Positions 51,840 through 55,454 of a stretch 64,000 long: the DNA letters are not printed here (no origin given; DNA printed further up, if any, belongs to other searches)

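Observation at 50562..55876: Candidate defence island: serine recombinase plus a 1,100-aa SF2 helicase with an uncharacterised 600-aa C-terminal half, bounded by tRNA-Ser(UGA)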

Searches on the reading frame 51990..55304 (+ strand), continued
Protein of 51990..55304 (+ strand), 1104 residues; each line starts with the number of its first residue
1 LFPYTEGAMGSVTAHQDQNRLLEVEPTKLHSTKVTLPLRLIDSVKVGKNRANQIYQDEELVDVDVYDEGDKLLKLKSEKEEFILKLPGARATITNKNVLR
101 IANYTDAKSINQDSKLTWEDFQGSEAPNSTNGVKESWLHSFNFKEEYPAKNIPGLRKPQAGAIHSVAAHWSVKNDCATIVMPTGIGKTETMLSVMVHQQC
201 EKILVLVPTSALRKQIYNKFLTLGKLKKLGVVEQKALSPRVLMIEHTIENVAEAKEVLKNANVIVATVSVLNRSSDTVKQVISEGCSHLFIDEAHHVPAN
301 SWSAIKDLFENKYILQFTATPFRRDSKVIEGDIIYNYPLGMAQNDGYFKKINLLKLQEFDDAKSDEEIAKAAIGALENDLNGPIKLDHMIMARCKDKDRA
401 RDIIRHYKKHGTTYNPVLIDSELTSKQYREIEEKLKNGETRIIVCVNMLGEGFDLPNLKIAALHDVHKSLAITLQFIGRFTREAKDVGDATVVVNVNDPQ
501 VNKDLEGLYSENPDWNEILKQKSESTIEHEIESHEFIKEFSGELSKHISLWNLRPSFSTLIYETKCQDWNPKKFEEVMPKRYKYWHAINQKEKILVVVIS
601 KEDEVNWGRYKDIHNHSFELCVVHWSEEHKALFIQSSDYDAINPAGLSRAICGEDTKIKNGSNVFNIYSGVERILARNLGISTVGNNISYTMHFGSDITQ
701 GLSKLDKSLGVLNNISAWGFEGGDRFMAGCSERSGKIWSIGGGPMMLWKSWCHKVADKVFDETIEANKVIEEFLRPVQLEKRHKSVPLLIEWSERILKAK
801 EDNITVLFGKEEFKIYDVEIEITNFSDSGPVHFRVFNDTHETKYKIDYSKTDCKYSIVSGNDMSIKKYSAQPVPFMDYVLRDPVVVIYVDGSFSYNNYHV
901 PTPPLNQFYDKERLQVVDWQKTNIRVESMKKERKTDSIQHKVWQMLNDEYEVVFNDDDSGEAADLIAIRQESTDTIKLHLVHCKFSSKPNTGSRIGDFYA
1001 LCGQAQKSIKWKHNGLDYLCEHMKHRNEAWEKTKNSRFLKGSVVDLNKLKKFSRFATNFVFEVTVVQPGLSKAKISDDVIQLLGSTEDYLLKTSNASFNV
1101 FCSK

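Call 99: get_annotated_region(hit=H5, flank=7000)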
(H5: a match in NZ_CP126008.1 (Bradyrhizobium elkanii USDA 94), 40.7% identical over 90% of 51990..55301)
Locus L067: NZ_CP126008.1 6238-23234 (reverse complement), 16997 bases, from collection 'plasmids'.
description: Bradyrhizobium elkanii USDA 94 plasmid pUSDA94-1, complete sequence
organism: Bradyrhizobium elkanii USDA 94 (NCBI taxid 398524)
taxonomy: Bacteria; Pseudomonadota; Alphaproteobacteria; Hyphomicrobiales; Nitrobacteraceae; Bradyrhizobium; Bradyrhizobium elkanii; Bradyrhizobium elkanii USDA 94
host: -; source: Glycine max,soybean,root nodule; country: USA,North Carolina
typing (MOB-suite, as given by PLSDB): conjugative; relaxase MOBP,MOBP; mating-pair formation MPF_T
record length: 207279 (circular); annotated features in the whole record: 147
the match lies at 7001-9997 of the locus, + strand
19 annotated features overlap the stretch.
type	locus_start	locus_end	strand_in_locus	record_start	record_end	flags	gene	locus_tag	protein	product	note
CDS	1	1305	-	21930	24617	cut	-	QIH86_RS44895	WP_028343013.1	AAA family ATPase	-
CDS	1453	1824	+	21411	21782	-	-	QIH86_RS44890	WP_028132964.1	type II toxin-antitoxin system RelE/ParE family toxin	-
CDS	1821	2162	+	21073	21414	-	-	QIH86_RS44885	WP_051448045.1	helix-turn-helix transcriptional regulator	-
CDS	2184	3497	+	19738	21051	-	-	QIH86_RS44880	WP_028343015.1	DUF2130 domain-containing protein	-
CDS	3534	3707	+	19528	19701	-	-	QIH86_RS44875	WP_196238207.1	hypothetical protein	-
CDS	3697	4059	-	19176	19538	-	-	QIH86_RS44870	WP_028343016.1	hypothetical protein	-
CDS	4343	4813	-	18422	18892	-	-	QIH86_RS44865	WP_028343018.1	hypothetical protein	-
CDS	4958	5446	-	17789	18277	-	-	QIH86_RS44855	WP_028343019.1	helix-turn-helix domain-containing protein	-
CDS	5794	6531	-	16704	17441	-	-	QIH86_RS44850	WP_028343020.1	DUF3800 domain-containing protein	-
CDS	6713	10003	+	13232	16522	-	-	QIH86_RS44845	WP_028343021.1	DEAD/DEAH box helicase family protein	-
CDS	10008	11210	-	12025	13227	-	-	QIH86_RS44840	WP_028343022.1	toll/interleukin-1 receptor domain-containing protein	GO:0007165 - signal transduction [Evidence IEA]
CDS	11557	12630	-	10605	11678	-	-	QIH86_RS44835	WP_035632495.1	relaxase/mobilization nuclease domain-containing protein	-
CDS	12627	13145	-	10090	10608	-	mobC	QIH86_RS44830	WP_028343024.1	plasmid mobilization relaxosome protein MobC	-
CDS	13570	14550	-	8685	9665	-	-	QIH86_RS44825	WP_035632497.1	ParB/RepB/Spo0J family partition protein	GO:0007059 - chromosome segregation [Evidence IEA]; GO:0000910 - cytokinesis [Evidence IEA]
CDS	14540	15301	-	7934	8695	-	-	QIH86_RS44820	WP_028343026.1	ParA family protein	-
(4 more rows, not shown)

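Call 100: get_annotated_region(hit=H25, flank=7000)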
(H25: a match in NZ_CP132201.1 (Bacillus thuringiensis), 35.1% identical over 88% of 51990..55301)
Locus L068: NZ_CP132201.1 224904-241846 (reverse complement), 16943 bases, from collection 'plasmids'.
description: Bacillus thuringiensis strain L1 plasmid unnamed1, complete sequence
organism: Bacillus thuringiensis (NCBI taxid 1428)
taxonomy: Bacteria; Bacillota; Bacilli; Bacillales; Bacillaceae; Bacillus; Bacillus thuringiensis
host: -; source: Coprinus comatus,whole organism; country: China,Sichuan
typing (MOB-suite, as given by PLSDB): non-mobilizable; replicon rep_cluster_1912
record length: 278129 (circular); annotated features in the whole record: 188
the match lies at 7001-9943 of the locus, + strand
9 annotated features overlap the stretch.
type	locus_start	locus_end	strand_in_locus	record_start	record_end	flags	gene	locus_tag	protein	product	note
CDS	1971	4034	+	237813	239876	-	-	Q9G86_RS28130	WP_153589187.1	AAA family ATPase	-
CDS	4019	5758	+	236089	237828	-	-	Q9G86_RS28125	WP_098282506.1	ATP-dependent helicase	-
CDS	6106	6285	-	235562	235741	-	-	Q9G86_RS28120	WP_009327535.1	helix-turn-helix domain-containing protein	-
CDS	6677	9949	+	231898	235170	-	-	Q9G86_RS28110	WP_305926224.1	DEAD/DEAH box helicase family protein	-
CDS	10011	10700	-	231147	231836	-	-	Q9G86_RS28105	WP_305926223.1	hypothetical protein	-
CDS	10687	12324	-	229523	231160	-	-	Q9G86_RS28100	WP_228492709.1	site-specific integrase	-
CDS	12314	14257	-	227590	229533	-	-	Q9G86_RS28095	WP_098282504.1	helix-turn-helix domain-containing protein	-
CDS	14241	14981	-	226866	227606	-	-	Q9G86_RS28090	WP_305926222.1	hypothetical protein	-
CDS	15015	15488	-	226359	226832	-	-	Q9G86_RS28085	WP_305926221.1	hypothetical protein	-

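Call 101: search_dna_similar(query=window:51990-55301:+, collection=phages, mode=protein, max_rows=10, max_evalue=1e-10)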
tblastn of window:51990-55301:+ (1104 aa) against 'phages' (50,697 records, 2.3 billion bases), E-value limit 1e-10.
Records with a match: 7; places in all: 7; records where one place covers at least 80% of the query: 2.
Best place of each record, by identity: <60% 7.
By first word of the organism name: Acinetobacter 2; Bacillus 2; Streptococcus 2; Lactobacillus 1.
By host as written in the record: - 3; Streptococcus salivarius 57.I 2; Bacillus clarkii 1; Limosilactobacillus fermentum IMAU32646 1.
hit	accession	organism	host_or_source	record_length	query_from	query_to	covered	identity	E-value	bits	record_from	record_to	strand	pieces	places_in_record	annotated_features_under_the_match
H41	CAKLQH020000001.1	Acinetobacter phage MD-2021a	not known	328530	155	1086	84%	31.0%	7e-123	423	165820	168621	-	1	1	uvrB_1: UvrABC system protein B (excinuclease ABC subunit B)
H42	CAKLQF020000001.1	Acinetobacter phage MD-2021a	not known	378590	155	1086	84%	31.0%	7e-123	423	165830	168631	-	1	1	uvrB_1: UvrABC system protein B (excinuclease ABC subunit B)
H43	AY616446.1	Bacillus phage BCASJ1c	-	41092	155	482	30%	24.9%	1e-10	72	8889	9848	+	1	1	16: DEAD box family helicase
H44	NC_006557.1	Bacillus phage BCASJ1c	Bacillus clarkii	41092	155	482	30%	24.9%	1e-10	72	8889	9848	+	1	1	DNA helicase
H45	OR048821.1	Lactobacillus phage LFP01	Limosilactobacillus fermentum IMAU32646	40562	240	520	25%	26.6%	4e-15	87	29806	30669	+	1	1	DNA helicase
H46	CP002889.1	Streptococcus phage YMC-2011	Streptococcus salivarius 57.I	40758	240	515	25%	25.0%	4e-11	74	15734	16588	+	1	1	Helicase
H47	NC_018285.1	Streptococcus phage YMC-2011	Streptococcus salivarius 57.I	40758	240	515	25%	25.0%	4e-11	74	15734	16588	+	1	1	DNA helicase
